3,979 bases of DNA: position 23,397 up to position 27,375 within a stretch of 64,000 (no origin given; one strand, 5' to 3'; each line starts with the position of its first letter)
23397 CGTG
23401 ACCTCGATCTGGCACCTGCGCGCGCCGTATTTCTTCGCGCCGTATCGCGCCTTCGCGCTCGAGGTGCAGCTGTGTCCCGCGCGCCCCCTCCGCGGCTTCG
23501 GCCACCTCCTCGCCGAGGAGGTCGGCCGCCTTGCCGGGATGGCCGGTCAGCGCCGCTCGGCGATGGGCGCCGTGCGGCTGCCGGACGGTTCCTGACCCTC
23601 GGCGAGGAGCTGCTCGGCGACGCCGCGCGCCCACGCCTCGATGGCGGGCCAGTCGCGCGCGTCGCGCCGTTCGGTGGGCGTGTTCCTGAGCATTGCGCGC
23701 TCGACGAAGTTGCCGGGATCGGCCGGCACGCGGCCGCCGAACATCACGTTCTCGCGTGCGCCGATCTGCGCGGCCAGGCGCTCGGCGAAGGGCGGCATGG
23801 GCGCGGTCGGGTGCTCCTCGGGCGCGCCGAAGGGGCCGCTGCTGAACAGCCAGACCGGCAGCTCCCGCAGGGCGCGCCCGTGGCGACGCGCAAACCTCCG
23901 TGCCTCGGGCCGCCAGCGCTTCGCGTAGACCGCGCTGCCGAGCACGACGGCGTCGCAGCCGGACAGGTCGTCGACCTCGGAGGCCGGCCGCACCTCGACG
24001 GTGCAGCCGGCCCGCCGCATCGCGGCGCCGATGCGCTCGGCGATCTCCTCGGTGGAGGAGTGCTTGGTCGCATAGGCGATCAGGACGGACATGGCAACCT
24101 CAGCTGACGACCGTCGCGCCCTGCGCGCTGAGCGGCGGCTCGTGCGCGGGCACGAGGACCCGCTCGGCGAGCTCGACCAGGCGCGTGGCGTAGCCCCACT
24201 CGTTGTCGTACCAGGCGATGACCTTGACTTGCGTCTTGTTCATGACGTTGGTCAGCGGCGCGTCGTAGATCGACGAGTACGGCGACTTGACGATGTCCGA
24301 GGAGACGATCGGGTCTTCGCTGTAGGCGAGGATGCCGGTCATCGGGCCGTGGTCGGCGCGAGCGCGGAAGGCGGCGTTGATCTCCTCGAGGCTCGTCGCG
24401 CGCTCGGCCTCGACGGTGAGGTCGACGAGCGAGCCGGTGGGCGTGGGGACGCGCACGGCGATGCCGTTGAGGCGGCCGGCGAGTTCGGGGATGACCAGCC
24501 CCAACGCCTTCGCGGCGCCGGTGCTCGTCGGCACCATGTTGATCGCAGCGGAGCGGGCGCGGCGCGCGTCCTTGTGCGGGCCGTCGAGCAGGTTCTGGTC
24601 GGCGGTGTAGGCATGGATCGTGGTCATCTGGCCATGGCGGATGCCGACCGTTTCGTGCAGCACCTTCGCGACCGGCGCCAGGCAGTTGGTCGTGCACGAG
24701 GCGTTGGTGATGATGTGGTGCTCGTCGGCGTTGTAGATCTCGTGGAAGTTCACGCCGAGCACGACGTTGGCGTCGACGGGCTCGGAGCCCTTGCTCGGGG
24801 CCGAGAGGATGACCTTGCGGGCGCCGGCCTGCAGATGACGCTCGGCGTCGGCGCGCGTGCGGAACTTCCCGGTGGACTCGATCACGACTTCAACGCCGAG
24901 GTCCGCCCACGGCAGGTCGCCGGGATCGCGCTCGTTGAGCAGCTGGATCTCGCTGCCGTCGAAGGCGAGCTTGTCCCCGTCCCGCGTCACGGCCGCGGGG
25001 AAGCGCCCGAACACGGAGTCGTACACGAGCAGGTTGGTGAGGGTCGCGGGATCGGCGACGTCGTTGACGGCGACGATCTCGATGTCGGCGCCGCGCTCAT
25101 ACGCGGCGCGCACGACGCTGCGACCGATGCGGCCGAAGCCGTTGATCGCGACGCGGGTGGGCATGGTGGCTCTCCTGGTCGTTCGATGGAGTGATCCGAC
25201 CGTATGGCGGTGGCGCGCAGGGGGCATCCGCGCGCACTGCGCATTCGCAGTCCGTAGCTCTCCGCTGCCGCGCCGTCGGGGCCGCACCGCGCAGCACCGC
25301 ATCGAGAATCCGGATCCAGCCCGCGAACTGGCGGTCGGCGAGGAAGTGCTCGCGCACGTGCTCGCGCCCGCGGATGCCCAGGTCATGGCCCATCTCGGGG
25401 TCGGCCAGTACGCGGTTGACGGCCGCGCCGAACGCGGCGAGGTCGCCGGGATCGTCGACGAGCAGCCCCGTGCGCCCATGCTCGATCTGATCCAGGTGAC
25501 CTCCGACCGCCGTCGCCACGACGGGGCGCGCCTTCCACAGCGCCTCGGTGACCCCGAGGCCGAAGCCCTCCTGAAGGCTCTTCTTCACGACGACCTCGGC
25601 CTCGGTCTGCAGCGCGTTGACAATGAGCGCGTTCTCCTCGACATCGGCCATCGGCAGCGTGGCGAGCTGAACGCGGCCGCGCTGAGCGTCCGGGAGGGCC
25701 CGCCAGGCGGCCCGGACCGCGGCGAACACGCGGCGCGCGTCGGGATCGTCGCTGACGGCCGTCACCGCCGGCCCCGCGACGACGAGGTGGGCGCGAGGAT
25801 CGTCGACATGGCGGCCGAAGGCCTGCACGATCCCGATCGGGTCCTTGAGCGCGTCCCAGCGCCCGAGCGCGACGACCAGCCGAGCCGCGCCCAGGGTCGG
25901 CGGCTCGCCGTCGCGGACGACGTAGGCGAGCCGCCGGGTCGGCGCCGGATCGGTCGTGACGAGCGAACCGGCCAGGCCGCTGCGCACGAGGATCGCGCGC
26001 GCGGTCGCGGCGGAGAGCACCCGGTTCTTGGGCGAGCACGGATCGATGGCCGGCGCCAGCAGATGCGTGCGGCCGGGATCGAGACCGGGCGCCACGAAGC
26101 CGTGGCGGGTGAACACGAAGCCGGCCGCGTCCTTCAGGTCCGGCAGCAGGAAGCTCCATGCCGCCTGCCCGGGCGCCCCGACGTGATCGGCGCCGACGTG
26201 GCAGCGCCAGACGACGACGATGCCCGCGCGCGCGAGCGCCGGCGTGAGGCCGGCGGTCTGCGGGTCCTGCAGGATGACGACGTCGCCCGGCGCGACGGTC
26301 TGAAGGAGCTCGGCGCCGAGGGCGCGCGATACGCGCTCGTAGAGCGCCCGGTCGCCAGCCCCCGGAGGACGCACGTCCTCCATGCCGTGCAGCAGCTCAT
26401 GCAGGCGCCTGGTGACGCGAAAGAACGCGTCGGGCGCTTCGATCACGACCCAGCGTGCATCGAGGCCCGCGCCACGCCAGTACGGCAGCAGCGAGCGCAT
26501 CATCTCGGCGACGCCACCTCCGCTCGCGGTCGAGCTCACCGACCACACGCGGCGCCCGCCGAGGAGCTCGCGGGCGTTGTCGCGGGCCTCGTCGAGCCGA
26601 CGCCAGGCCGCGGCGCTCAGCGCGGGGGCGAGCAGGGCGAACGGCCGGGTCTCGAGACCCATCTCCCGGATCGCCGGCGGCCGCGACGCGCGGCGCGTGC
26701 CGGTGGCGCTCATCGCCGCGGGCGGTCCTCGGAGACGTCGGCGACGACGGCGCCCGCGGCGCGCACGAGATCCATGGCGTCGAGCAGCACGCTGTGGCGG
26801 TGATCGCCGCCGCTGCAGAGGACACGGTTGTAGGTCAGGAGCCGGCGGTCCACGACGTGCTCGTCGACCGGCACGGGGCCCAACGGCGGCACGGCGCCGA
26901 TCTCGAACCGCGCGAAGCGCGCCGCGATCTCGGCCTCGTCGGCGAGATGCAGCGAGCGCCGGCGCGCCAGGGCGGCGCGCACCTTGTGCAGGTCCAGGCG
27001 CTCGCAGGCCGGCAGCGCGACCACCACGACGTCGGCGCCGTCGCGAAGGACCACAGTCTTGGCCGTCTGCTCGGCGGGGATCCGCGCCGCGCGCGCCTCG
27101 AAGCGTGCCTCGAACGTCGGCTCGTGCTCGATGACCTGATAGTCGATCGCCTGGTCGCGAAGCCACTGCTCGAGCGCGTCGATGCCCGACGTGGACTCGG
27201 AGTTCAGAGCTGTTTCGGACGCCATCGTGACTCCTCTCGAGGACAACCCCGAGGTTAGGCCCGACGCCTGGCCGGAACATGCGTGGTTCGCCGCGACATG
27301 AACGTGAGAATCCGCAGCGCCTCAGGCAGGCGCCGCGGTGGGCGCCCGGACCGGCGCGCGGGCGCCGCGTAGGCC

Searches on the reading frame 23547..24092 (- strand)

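Call 36: search_protein_families(library=pfam, proteins=[window:23547-24092:-], max_evalue=0.0001)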
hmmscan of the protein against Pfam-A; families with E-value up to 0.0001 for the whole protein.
window:23547-24092:- (181 aa): 1 family
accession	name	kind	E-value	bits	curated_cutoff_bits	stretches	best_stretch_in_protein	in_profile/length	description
PF12724.12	Flavodoxin_5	-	1.2e-20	74.8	27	1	4-137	1-133/145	Flavodoxin domain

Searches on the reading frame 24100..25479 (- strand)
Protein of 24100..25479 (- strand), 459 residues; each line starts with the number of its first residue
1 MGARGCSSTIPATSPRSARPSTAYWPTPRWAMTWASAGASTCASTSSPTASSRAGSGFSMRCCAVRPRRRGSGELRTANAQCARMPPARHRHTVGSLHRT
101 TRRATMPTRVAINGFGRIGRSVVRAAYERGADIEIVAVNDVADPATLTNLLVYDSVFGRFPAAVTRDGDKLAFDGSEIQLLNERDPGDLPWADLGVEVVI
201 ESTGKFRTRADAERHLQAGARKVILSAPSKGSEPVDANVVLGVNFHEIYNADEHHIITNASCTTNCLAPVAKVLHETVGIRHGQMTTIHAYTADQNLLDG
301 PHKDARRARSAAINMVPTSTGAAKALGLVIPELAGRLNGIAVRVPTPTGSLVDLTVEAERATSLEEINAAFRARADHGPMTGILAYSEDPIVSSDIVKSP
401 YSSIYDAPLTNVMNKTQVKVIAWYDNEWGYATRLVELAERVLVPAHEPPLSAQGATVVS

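Call 36: search_protein_families(library=pfam, proteins=[window:24100-25479:-], max_evalue=0.0001)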
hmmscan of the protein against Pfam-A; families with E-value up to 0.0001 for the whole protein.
window:24100-25479:- (459 aa): 2 families
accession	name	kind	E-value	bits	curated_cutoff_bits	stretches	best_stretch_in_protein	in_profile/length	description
PF02800.25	Gp_dh_C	-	4.2e-65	218.6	24.4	1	267-424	1-158/158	Glyceraldehyde 3-phosphate dehydrogenase, C-terminal domain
PF00044.30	Gp_dh_N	-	1.3e-35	122.1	31.7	1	109-208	2-100/101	Glyceraldehyde 3-phosphate dehydrogenase, NAD binding domain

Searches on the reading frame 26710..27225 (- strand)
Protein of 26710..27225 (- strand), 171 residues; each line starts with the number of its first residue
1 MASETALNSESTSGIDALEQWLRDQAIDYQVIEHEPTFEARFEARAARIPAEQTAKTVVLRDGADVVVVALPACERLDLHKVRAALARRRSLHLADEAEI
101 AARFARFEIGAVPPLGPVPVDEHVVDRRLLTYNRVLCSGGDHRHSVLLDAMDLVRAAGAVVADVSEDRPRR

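Call 36: search_protein_families(library=pfam, proteins=[window:26710-27225:-], max_evalue=0.0001)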
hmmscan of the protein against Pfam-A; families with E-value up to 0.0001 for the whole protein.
window:26710-27225:- (171 aa): 1 family
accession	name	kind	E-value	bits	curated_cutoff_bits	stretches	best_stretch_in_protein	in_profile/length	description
PF04073.20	tRNA_edit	-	9.4e-22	77.8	25.5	1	34-155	1-122/123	Aminoacyl-tRNA editing domain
